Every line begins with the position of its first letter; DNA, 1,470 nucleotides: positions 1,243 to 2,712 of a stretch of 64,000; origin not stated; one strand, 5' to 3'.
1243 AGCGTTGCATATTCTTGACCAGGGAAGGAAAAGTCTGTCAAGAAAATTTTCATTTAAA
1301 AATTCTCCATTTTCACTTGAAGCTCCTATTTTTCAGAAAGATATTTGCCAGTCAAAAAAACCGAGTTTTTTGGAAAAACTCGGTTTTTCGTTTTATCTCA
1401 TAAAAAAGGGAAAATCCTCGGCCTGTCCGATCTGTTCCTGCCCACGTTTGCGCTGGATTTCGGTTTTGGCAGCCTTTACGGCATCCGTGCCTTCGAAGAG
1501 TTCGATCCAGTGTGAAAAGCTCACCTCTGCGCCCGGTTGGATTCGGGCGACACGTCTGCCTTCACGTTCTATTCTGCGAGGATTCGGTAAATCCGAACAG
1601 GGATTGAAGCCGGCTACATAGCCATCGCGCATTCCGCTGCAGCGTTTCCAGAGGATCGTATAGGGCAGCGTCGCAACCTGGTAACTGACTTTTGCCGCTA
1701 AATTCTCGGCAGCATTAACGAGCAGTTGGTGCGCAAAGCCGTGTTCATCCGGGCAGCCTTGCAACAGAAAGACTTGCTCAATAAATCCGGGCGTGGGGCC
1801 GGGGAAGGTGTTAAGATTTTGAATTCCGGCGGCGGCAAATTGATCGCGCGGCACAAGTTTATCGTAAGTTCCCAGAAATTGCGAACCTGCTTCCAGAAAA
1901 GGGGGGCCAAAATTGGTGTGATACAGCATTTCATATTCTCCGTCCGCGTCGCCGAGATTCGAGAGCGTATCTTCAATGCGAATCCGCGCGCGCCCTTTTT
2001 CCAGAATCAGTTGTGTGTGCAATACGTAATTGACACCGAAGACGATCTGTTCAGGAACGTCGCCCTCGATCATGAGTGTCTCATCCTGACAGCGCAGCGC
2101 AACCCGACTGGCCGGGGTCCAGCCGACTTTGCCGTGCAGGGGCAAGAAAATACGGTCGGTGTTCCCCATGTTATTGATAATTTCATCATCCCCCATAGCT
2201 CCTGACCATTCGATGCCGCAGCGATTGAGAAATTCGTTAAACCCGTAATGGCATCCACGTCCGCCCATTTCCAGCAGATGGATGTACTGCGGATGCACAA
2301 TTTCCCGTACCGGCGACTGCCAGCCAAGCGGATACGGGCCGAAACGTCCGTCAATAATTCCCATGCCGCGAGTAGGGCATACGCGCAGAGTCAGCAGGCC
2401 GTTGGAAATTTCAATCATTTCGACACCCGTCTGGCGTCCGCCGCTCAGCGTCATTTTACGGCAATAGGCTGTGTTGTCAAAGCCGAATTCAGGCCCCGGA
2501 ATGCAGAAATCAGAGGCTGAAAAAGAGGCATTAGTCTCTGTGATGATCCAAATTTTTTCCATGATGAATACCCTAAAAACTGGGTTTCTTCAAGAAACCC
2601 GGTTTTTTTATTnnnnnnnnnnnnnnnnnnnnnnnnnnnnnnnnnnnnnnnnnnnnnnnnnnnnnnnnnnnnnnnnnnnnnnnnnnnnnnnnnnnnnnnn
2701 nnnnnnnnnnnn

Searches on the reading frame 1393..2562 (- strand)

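Call 26: search_protein_families(library=ncbifam, max_evalue=1e-10, proteins=[window:1393-2562:-])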
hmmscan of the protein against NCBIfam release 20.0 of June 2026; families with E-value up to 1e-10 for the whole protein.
window:1393-2562:- (389 aa): 0 families

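Call 60: search_protein_families(library=pfam, max_evalue=10, proteins=[P0122, P0123])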
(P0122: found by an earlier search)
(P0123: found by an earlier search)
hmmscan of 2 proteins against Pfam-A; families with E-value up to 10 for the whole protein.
P0122 (482 aa): 6 families
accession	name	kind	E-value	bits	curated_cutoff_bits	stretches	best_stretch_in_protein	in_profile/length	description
PF02518.31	HATPase_c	-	2.9e-20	73.2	26.4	1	369-474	2-109/111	Histidine kinase-, DNA gyrase B-, and HSP90-like ATPase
PF00512.31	HisKA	-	3.7e-15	56.2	26.9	1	264-321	3-59/66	His Kinase A (phospho-acceptor) domain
PF14501.12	HATPase_c_5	-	6.5e-09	36.1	22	1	370-469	3-99/102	GHKL domain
PF17203.10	sCache_3_2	-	0.0061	17.1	28.4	1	75-174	44-137/140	Single cache domain 3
PF23973.1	DUF7299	-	0.016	15.7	27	1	176-240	1-64/77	Family of unknown function (DUF7299)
PF06103.16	DUF948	-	1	10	37.2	1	181-247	11-80/89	Bacterial protein of unknown function (DUF948)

P0123 (482 aa): 7 families
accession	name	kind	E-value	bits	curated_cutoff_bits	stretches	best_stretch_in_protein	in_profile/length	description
PF02518.31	HATPase_c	-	7.9e-20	71.8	26.4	1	369-474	2-109/111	Histidine kinase-, DNA gyrase B-, and HSP90-like ATPase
PF00512.31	HisKA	-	3.5e-15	56.3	26.9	1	264-321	3-59/66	His Kinase A (phospho-acceptor) domain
PF14501.12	HATPase_c_5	-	2.5e-09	37.4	22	1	370-469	3-99/102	GHKL domain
PF17203.10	sCache_3_2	-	0.0004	20.9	28.4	1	34-175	2-138/140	Single cache domain 3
PF10954.13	DUF2755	-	0.15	12.6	25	1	160-203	3-46/100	Protein of unknown function (DUF2755)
PF23973.1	DUF7299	-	0.38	11.3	27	1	176-239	1-63/77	Family of unknown function (DUF7299)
PF20966.2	MASE6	-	0.48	10.8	27.4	1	5-77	5-77/170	MASE6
